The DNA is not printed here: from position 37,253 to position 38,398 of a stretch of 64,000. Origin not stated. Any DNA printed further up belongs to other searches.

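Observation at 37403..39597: Phage-encoded full-length sigma-70 homolog with adjacent highly acidic protein and vWA protein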

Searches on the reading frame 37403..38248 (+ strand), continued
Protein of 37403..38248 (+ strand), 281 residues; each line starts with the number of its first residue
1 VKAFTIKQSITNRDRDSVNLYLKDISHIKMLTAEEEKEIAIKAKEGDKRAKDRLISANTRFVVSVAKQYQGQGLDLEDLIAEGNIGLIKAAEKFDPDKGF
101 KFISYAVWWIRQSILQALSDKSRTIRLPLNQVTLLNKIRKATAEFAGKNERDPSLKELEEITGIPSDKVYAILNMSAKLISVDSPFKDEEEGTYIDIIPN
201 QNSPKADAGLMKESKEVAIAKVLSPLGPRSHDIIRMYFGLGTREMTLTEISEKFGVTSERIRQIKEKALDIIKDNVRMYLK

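Call 19: search_solved_structures(query=window:37403-38248:+, max_evalue=1e-30, show_alignments=1)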
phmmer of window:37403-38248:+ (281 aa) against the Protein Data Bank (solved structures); distinct sequences matched with E-value up to 1e-30: 55.
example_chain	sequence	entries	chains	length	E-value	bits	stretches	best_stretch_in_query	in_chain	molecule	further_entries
8x6f_E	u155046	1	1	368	7.7e-61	209.3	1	15-272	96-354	RNA polymerase sigma factor SigA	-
7l7b_F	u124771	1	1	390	6.9e-59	202.9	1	16-272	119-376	RNA polymerase sigma factor SigA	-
7ckq_F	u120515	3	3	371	3.2e-57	197.4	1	15-272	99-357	RNA polymerase sigma factor SigA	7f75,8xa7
6omf_F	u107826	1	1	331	9e-55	189.4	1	6-273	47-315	RNA polymerase sigma factor RpoS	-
6kj6_F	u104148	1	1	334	9.3e-55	189.4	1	6-273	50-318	RNA polymerase sigma factor RpoS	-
5ipl_F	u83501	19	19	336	9.5e-55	189.4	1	6-273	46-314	RNA polymerase sigma factor RpoS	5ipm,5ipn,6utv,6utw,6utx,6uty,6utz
7ye1_F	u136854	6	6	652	7.7e-54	186.4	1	43-274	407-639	RNA polymerase sigma factor RpoD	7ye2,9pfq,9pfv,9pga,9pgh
6uu8_FFF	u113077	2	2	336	1.6e-53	185.3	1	6-273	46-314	RNA polymerase sigma factor RpoS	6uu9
8h3v_G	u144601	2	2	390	2.3e-52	181.6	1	48-273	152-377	RNA polymerase sigma factor SigA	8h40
1l9u_H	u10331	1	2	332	2.8e-52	181.2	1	29-273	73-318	SIGMA FACTOR SIGA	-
8gzg_F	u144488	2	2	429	2.9e-52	181.2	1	47-273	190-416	RNA polymerase sigma factor SigA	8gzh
4xln_F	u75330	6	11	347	3e-52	181.2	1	29-273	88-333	RNA polymerase sigma factor SigA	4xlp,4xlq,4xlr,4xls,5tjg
3dxj_F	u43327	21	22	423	3.3e-52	181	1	28-273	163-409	RNA polymerase pricipal sigma factor (RpoD); CHAIN F, P | RNA polymerase sigma factor | RNA polymerase sigma factor SigA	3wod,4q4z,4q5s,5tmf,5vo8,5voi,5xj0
1iw7_F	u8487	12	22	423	3.3e-52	181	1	28-273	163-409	RNA polymerase sigma-70 subunit | principal sigma factor | DNA-directed RNA polymerase sigma chain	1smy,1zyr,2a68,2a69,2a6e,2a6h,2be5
4g7h_F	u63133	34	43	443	4e-52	180.8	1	28-273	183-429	RNA polymerase sigma factor | DNA directed RNA polymerase sigma factor A | RNA polymerase sigma factor SigA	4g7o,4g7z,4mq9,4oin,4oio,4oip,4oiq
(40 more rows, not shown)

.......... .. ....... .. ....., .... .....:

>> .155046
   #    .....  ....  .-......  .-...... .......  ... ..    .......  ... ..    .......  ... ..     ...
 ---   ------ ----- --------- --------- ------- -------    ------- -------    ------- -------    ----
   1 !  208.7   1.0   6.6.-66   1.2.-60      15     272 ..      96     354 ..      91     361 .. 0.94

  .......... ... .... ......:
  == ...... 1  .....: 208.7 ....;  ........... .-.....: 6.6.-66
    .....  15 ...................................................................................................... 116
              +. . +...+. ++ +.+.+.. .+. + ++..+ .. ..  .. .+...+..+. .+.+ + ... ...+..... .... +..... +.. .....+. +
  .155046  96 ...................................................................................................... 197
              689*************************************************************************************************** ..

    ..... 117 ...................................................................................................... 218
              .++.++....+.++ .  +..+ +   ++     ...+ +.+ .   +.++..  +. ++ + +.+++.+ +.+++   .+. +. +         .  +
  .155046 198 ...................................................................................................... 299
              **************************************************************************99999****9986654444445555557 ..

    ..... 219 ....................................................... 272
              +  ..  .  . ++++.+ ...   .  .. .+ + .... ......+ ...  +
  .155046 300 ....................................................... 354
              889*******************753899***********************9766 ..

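Call 47: find_related_loci(query=window:37403-38248:+, collection=viral_contigs, flank=8000)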
Query window:37403-38248:+ (281 aa) in viral_contigs; peptide patterns used: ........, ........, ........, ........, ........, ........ (x = any residue, [..] = any of these).
47 stretches matched a pattern; 44 encode a relative of the query (tblastn E <= 1e-3); 44 distinct loci.
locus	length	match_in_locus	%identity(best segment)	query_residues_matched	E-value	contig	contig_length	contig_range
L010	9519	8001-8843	92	1-281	1e-173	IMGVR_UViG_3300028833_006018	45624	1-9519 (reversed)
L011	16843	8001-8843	80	1-281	3e-152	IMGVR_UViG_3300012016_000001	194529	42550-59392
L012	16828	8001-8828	78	1-276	6e-146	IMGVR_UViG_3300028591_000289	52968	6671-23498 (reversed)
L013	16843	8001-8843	71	1-281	2e-139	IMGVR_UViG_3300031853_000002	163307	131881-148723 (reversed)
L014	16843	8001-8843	62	1-281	3e-116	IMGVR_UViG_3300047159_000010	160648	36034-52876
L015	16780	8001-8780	51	1-263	8e-84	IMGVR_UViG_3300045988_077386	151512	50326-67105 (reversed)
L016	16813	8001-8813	49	9-281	6e-82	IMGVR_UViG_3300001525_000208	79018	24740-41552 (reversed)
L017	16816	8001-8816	47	1-269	2e-76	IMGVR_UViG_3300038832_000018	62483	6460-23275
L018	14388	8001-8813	45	1-269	7e-75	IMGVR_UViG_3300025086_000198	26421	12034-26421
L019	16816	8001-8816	42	1-273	1e-67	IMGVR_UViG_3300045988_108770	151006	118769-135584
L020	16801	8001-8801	41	8-273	1e-65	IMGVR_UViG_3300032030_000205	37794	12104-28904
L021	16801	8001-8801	41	8-273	1e-65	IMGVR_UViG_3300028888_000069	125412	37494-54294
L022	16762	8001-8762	46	21-277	3e-64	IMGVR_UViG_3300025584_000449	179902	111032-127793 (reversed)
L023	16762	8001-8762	46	21-277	3e-64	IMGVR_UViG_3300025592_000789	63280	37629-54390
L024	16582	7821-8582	46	21-277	3e-64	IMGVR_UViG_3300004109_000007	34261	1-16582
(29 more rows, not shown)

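Call 60: search_protein_families(library=padloc, proteins=[window:37403-38248:+], max_evalue=0.01)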
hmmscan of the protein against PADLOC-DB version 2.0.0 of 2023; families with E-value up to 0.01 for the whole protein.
window:37403-38248:+ (281 aa): 3 families
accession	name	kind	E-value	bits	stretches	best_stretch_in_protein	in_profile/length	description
PDLC02203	MzaA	-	9.7e-49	164.2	1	28-275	409-658/683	-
PDLC02508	BrxL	-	0.0049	13.2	1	2-70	395-466/698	BrxL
PDLC04133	mad1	-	0.0068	14.7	0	243-263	4-24/60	mads_1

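Call 68: find_related_loci(query=window:37403-38248:+, collection=genome_contigs, flank=4000)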
Query window:37403-38248:+ (281 aa) in genome_contigs; peptide patterns used: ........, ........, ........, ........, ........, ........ (x = any residue, [..] = any of these).
600 stretches matched a pattern (row limit reached: there are more); 569 encode a relative of the query (tblastn E <= 1e-3); the best 80 are kept; 80 distinct loci.
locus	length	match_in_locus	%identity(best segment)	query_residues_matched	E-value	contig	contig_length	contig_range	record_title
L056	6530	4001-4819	50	1-273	9e-91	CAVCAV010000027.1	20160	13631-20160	Christensenella sp. UBA1685 isolate H07666-L1_cleanbin_000029 genome assembly, contig: Spades_H07666-L1_contig_1757, who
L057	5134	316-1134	52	1-273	3e-89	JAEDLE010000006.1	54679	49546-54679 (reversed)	MAG: Bacteroidales bacterium isolate MAG232 NODE_380_length_54679_cov_11.192095, whole genome shotgun sequence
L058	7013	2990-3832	50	1-280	6e-89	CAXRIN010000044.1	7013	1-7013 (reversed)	MAG: Flavobacteriaceae bacterium isolate YZ12B_7.17 genome assembly, contig: k141_108831, whole genome shotgun sequence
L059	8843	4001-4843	49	1-280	2e-88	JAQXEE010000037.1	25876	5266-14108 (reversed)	MAG: Flavobacteriales bacterium isolate cluster4_bin.84 k119_769003, whole genome shotgun sequence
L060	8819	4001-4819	51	1-273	7e-89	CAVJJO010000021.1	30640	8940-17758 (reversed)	Bacteroidaceae bacterium isolate G02627-L1_cleanbin_000006 genome assembly, contig: Spades_G02627-L1_contig_402, whole g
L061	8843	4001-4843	49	1-280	1e-86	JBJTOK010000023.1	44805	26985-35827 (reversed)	MAG: Flavobacteriales bacterium isolate samp_4449_VAMB_700 samp_4449_1066700, whole genome shotgun sequence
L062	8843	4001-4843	49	1-280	3e-86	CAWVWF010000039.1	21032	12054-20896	MAG TPA_asm: uncultured Flavobacteriales bacterium isolate ERR3589578_binner13_61 genome assembly, contig: ERZ7463456.21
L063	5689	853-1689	49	1-277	2e-86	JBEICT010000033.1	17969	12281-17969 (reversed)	MAG: Flavobacteriales bacterium isolate Sample-101-S75-bin-153 Sample_101_S75-bin_153-k141_3239264, whole genome shotgun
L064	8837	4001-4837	49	1-277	7e-84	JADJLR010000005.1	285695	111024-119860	MAG: Flavobacteriales bacterium isolate EsbW_18-Q3-R4-48_BAT3C.247 tig00006713-10-2853970, whole genome shotgun sequence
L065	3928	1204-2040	48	1-277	7e-84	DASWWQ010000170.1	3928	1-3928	MAG TPA_asm: Flavobacteriales bacterium isolate SMAG_U3660 k141_120557, whole genome shotgun sequence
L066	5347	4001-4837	49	1-277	2e-83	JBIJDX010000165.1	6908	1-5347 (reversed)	MAG: Flavobacteriales bacterium isolate ME2006-08-30D12_3300044970_group2_bin25 Rohwer_bin945_scaffold_10678_c1, whole g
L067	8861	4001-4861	47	1-280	3e-83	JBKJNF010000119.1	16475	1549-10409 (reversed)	MAG: Flavobacteriales bacterium isolate ant_bin.361 k117_1046605, whole genome shotgun sequence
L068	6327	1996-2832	48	1-277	3e-83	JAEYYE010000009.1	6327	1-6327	MAG: Bacteroidetes bacterium isolate OH_CBlB_34 k127_2628223, whole genome shotgun sequence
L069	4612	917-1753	48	1-277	9e-83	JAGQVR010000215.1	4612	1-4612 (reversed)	MAG: Flavobacteriales bacterium isolate HKST-UBA109 NODE_216_length_4612_cov_3.125028, whole genome shotgun sequence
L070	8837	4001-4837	49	1-277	6e-83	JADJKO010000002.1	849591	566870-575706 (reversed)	MAG: Flavobacteriales bacterium isolate EsbE_18-Q3-R3-47_BATAC.451 tig00000827-10-8472940, whole genome shotgun sequence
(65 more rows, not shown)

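Call 77: search_protein_families(library=ncbifam, proteins=[P0113, P0107], max_evalue=1e-60)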
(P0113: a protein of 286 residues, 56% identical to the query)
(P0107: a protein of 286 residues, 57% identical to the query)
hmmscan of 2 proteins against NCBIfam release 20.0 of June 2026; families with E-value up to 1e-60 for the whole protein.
P0113 (286 aa): 13 families
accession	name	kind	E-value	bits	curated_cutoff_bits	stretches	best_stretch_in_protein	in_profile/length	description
NF004208.0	PRK05658.1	equivalog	1.7e-83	281.7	555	1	48-285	391-629/631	RNA polymerase sigma factor RpoD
NF006666.0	PRK09210.1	equivalog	2.5e-81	273.8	572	1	19-285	102-369/370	RNA polymerase sigma factor RpoD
NF041931.2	MzaA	equivalog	3e-81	274.3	800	1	48-285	474-714/726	MZA anti-phage system associated sigma-70 family RNA polymerase sigma factor MzaA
TIGR02394.1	rpoS_proteo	equivalog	5.1e-80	269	378.7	1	9-279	6-277/285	RNA polymerase sigma factor RpoS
NF004207.0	PRK05657.1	equivalog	9.9e-80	268.3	394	1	8-280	48-321/329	RNA polymerase sigma factor RpoS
TIGR02997.1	Sig70-cyanoRpoD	subfamily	4.9e-77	259.1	384.5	1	42-273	68-298/298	RNA polymerase sigma factor, RpoD/SigA family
TIGR02393.1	RpoD_Cterm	equivalog_domain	3.5e-76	255.9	354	1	51-285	2-237/238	RNA polymerase sigma factor RpoD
NF005643.0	PRK07406.1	equivalog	6.8e-76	255.9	500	1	48-285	159-396/397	RNA polymerase sigma factor RpoD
NF005920.0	PRK07921.1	subfamily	6.8e-74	248.8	464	1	48-284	89-326/328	RNA polymerase sigma factor SigB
NF005785.0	PRK07598.1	equivalog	6.7e-70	236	554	1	41-285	167-411/415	RNA polymerase sigma factor SigC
NF004561.0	PRK05901.1-3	equivalog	4.3e-65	220.8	582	1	48-285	298-536/537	RNA polymerase sigma factor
NF004560.0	PRK05901.1-1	equivalog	1e-64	219.5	711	0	48-285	277-515/516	RNA polymerase sigma factor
NF004562.0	PRK05901.1-4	equivalog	4.7e-64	216.8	779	1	47-285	314-553/571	RNA polymerase sigma factor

P0107 (286 aa): 12 families
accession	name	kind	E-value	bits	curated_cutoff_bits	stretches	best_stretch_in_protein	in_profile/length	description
NF004208.0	PRK05658.1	equivalog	7.7e-81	272.9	555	1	20-285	360-629/631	RNA polymerase sigma factor RpoD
TIGR02394.1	rpoS_proteo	equivalog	1.4e-80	270.9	378.7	1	17-275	14-273/285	RNA polymerase sigma factor RpoS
NF004207.0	PRK05657.1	equivalog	2.4e-80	270.3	394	1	17-277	57-318/329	RNA polymerase sigma factor RpoS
NF041931.2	MzaA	equivalog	3.4e-80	270.8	800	1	40-285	467-714/726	MZA anti-phage system associated sigma-70 family RNA polymerase sigma factor MzaA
NF006666.0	PRK09210.1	equivalog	7.1e-79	265.8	572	1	18-285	101-369/370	RNA polymerase sigma factor RpoD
TIGR02997.1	Sig70-cyanoRpoD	subfamily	3.6e-77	259.5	384.5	1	42-273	68-298/298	RNA polymerase sigma factor, RpoD/SigA family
TIGR02393.1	RpoD_Cterm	equivalog_domain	2.5e-76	256.4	354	1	50-285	1-237/238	RNA polymerase sigma factor RpoD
NF005643.0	PRK07406.1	equivalog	1.3e-74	251.6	500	1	47-285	158-396/397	RNA polymerase sigma factor RpoD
NF004561.0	PRK05901.1-3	equivalog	1.4e-71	242.3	582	1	47-285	297-536/537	RNA polymerase sigma factor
NF005920.0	PRK07921.1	subfamily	9.4e-70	235.2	464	1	47-284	88-326/328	RNA polymerase sigma factor SigB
NF005785.0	PRK07598.1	equivalog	5.8e-69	232.9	554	1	38-285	165-411/415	RNA polymerase sigma factor SigC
NF004560.0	PRK05901.1-1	equivalog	5.6e-66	223.7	711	1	46-285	275-515/516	RNA polymerase sigma factor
